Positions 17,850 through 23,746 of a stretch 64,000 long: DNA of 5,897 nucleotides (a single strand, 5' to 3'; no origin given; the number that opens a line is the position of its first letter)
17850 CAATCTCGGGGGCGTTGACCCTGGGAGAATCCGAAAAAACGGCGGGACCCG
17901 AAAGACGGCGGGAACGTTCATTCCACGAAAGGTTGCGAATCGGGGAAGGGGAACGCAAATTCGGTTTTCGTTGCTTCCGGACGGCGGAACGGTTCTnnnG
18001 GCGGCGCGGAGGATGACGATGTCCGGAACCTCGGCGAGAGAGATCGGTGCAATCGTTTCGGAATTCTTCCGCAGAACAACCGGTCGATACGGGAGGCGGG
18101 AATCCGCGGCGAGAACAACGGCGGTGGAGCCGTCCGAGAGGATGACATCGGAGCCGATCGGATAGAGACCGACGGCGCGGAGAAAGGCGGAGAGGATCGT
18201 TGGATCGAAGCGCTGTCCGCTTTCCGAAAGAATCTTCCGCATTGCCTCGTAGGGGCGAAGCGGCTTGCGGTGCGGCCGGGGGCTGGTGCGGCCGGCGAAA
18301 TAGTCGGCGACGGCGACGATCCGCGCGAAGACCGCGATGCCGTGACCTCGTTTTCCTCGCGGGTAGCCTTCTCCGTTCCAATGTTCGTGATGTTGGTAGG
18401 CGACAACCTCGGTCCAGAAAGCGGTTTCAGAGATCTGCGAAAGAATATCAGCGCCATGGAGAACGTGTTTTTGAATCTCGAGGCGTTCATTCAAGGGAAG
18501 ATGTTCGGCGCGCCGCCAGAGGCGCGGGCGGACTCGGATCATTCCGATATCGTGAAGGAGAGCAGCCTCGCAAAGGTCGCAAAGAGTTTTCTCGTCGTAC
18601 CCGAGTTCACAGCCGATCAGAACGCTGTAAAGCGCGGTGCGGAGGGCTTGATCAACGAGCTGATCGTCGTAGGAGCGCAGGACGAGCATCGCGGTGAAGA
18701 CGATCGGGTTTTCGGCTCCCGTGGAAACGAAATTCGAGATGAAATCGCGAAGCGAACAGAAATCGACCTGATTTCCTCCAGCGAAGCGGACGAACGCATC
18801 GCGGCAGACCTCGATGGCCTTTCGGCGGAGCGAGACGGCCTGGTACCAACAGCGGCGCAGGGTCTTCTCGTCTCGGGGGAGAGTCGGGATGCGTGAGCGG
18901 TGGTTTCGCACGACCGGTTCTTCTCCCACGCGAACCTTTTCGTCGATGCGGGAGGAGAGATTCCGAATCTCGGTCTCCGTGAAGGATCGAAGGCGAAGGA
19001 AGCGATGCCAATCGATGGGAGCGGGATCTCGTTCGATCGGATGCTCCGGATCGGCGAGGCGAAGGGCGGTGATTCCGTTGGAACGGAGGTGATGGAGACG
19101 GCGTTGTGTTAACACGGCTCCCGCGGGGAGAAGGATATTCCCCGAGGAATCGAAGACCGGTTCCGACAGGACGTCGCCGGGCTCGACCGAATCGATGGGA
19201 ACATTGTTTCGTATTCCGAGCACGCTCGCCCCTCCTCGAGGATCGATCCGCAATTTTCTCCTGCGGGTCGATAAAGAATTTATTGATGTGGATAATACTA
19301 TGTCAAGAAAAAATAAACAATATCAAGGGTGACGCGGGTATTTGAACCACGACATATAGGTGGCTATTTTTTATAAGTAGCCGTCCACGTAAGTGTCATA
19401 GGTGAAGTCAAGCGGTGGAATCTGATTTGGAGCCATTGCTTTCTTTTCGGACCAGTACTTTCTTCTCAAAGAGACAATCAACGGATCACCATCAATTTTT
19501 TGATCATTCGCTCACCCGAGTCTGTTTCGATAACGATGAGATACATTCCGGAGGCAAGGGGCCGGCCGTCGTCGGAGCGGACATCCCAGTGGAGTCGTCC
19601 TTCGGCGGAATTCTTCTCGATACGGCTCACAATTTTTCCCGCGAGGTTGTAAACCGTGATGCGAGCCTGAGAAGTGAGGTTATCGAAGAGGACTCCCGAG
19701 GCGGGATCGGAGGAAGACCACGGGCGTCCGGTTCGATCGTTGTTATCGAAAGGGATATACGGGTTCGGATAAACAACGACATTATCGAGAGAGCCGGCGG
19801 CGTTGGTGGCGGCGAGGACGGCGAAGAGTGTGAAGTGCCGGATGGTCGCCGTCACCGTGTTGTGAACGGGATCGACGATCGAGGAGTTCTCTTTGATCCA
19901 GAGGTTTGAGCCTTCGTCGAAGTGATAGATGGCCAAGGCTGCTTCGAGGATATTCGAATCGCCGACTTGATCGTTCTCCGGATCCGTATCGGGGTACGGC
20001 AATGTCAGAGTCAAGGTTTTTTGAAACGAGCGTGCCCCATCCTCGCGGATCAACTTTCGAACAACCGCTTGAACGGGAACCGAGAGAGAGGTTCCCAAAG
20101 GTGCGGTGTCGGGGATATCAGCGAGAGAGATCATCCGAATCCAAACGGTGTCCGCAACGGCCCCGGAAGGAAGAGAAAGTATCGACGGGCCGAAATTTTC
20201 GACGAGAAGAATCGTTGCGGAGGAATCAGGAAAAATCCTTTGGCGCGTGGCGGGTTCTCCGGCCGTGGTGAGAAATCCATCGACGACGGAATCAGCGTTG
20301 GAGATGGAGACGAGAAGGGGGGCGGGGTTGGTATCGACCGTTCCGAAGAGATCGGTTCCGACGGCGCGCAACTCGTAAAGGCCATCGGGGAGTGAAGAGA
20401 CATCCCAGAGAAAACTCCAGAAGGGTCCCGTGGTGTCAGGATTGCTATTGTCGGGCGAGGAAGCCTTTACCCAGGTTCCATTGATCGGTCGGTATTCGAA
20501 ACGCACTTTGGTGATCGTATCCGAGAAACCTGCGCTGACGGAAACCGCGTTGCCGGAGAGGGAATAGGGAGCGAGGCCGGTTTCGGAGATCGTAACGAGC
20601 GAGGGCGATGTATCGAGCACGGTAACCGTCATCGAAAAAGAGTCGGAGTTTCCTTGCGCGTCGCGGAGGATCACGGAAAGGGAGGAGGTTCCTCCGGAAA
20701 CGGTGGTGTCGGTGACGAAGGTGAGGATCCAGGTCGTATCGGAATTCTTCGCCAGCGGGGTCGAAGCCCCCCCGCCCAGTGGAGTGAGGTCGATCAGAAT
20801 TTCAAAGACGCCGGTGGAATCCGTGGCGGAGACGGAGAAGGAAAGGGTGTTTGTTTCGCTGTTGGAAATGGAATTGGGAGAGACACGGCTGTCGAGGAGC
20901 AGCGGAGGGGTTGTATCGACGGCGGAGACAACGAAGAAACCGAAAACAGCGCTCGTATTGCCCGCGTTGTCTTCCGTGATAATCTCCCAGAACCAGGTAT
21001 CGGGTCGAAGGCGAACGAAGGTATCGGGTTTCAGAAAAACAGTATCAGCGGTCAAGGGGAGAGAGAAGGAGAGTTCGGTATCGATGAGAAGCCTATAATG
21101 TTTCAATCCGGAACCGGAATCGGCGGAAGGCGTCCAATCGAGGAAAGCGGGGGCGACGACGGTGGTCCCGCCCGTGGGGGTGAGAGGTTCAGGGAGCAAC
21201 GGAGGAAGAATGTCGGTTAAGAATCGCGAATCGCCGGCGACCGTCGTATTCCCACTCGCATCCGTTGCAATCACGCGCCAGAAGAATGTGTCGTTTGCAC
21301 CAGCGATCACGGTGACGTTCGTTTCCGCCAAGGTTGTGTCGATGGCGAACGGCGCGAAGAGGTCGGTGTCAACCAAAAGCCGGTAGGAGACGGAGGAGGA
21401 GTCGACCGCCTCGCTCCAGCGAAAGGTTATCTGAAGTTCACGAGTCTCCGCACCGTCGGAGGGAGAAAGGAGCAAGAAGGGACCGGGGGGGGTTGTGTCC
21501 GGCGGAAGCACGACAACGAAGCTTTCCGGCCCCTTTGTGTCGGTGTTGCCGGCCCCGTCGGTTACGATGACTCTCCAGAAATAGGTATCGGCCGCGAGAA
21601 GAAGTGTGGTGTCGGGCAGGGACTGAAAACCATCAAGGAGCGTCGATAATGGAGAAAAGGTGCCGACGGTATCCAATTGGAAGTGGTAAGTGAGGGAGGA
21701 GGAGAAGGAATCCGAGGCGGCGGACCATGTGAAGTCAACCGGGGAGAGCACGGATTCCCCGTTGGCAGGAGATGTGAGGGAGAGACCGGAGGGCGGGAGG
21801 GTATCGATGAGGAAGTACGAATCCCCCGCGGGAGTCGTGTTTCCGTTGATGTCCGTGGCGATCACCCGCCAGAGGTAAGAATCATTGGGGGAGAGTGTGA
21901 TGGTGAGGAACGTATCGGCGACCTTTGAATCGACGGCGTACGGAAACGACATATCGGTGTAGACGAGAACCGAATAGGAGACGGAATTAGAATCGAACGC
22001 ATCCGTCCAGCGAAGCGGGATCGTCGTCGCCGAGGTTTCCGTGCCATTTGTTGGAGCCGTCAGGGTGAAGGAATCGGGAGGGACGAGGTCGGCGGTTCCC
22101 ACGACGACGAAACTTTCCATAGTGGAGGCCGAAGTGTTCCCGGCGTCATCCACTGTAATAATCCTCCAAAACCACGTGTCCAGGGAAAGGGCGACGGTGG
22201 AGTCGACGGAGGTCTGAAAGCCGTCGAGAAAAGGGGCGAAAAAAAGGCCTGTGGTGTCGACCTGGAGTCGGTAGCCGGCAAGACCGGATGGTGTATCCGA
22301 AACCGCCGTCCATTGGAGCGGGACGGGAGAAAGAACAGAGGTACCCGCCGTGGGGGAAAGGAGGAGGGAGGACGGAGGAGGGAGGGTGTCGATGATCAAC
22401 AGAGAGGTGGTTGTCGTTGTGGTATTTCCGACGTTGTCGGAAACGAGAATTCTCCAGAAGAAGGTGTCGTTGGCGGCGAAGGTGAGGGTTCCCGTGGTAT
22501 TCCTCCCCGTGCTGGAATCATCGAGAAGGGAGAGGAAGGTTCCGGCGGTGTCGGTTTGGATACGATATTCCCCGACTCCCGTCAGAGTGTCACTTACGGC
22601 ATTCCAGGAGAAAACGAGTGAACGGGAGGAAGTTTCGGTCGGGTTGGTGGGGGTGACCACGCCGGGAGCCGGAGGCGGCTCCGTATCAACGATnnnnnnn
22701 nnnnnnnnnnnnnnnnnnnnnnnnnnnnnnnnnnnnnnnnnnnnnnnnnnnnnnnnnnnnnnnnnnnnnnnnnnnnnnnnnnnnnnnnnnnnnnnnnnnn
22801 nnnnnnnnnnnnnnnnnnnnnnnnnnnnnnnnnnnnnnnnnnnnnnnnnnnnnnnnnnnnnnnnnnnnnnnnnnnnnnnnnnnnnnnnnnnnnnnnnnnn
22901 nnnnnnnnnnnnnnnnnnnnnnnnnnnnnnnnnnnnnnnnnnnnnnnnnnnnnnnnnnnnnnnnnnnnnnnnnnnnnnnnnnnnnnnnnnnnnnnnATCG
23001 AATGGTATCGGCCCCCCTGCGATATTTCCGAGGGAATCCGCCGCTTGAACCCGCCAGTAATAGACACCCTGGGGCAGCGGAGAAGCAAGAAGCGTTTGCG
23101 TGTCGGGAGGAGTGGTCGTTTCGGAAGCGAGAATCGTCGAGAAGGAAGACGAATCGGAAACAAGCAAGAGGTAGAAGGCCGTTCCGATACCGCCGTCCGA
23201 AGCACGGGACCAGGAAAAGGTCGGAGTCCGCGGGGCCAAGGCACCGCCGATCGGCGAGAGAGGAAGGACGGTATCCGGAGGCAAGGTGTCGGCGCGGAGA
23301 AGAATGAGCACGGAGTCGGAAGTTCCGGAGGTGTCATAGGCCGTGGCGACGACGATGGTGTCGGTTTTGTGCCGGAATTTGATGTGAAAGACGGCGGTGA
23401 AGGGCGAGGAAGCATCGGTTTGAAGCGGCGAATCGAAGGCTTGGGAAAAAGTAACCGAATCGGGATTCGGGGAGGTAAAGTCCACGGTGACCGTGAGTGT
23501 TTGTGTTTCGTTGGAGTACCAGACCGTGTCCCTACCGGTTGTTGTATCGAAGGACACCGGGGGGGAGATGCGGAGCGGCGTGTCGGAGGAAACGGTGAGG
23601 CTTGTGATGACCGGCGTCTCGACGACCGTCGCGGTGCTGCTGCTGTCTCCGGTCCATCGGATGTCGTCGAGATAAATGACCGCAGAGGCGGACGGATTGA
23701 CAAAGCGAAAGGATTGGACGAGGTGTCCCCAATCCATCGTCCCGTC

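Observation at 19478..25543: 2021-aa surface glycosidase: GH2-type catalytic barrel, ~10 FN3 repeats, T9SS sorting domain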

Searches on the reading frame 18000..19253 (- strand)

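Call 27: search_protein_families(library=pfam, proteins=[window:18000-19253:-], max_evalue=0.01)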
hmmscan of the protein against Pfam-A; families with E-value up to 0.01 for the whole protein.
window:18000-19253:- (418 aa): 2 families
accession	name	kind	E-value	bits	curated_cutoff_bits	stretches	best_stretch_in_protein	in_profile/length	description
PF13487.12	HD_5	-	4.2e-29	101.9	27.2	1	191-353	6-170/170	HD domain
PF01966.28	HD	-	1.3e-11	45.3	22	1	204-320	6-114/116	HD domain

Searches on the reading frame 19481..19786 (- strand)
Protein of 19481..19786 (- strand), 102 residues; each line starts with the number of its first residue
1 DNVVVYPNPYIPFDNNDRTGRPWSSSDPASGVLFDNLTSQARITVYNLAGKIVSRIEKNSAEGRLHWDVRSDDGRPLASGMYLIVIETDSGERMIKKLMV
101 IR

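Call 19: search_protein_families(library=pfam, proteins=[window:19481-19786:-], max_evalue=5)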
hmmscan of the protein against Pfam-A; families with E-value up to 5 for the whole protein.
window:19481-19786:- (102 aa): 4 families
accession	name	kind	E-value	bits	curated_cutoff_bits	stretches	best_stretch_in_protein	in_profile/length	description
PF18962.6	Por_Secre_tail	-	7.6e-07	29.8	27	1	35-100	16-75/75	Secretion system C-terminal sorting domain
PF13860.13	FlgD_ig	-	1e-05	25.9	27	1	38-91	22-78/79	FlgD Ig-like domain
PF13585.12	CHU_C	-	0.00031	21.2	27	1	38-96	26-80/86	CHU_C Type IX secretion signal domain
PF19369.4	DUF5944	-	0.0074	16.3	25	1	32-100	172-241/243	Family of unknown function (DUF5944)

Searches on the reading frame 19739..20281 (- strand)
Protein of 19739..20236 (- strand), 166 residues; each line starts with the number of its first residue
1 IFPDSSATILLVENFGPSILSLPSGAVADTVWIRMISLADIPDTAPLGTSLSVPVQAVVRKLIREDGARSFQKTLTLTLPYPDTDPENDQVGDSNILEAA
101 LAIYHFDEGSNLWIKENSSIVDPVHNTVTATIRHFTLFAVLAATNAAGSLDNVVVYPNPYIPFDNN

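Call 19: search_protein_families(library=pfam, proteins=[window:19739-20236:-], max_evalue=5)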
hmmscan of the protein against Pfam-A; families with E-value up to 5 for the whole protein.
window:19739-20236:- (166 aa): 1 family
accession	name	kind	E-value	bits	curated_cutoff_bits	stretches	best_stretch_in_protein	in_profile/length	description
PF15942.10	DUF4751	-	0.19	12.2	25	1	88-156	36-105/121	Domain of unknown function (DUF4751)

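Call 55: search_solved_structures(query=A4, max_evalue=10)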
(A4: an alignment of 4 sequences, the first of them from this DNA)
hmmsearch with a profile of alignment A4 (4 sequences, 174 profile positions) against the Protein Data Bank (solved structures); distinct sequences matched with E-value up to 10: 1.
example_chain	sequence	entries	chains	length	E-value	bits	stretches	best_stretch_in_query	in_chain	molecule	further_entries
9va4_B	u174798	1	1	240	1.4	11.9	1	107-158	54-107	Cysteine proteinase inhibitor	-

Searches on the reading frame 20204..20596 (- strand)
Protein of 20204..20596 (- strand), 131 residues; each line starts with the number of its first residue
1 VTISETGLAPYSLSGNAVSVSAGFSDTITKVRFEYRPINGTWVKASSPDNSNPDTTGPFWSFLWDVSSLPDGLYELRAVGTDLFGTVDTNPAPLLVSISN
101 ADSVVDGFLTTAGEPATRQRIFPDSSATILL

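Call 19: search_protein_families(library=pfam, proteins=[window:20204-20596:-], max_evalue=5)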
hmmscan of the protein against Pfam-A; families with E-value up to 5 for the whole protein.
window:20204-20596:- (131 aa): 1 family
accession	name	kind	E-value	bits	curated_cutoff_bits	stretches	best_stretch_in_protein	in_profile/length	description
PF17957.7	Big_7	-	0.0048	18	24.1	1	15-78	17-70/70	Bacterial Ig domain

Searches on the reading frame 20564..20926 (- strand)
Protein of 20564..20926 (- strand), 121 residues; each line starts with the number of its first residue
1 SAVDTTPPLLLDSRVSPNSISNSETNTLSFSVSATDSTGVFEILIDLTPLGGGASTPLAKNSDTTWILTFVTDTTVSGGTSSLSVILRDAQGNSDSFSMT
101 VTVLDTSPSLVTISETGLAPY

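Call 19: search_protein_families(library=pfam, proteins=[window:20564-20926:-], max_evalue=5)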
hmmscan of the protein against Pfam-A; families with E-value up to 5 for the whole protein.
window:20564-20926:- (121 aa): 8 families
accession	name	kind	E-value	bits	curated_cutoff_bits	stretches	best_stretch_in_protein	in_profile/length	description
PF19077.6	Big_13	-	5.1e-05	24.1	27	1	18-103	21-100/102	Bacterial Ig-like domain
PF23616.1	Ig_GEX2_N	-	0.0036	17.9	27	1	73-114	12-60/105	GEX2 N-terminal Ig-like domain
PF05345.18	He_PIG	-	0.0047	17.8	24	1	72-103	64-95/96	Putative Ig domain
PF02010.21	REJ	-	0.023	13.8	25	1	57-115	152-210/452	REJ domain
PF17963.7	Big_9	-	0.031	15.6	23.6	1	17-102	8-89/89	Bacterial Ig domain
PF18968.5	DUF5707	-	0.038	14.4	26.8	1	59-101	10-52/98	Family of unknown function (DUF5707)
PF08329.16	ChitinaseA_N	-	0.042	13.9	21.2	1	75-109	79-113/133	Chitinase A, N-terminal domain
PF17957.7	Big_7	-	4.1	8.5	24.1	1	16-85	7-70/70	Bacterial Ig domain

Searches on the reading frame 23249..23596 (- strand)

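Call 19: search_protein_families(library=pfam, proteins=[window:23249-23596:-], max_evalue=5)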
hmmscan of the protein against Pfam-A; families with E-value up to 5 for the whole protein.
window:23249-23596:- (116 aa): 1 family
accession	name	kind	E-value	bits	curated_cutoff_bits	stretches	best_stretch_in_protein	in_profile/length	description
PF22528.1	PRMT_C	-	0.024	15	27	1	34-89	57-113/164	Arginine methyltransferase oligomerization subdomain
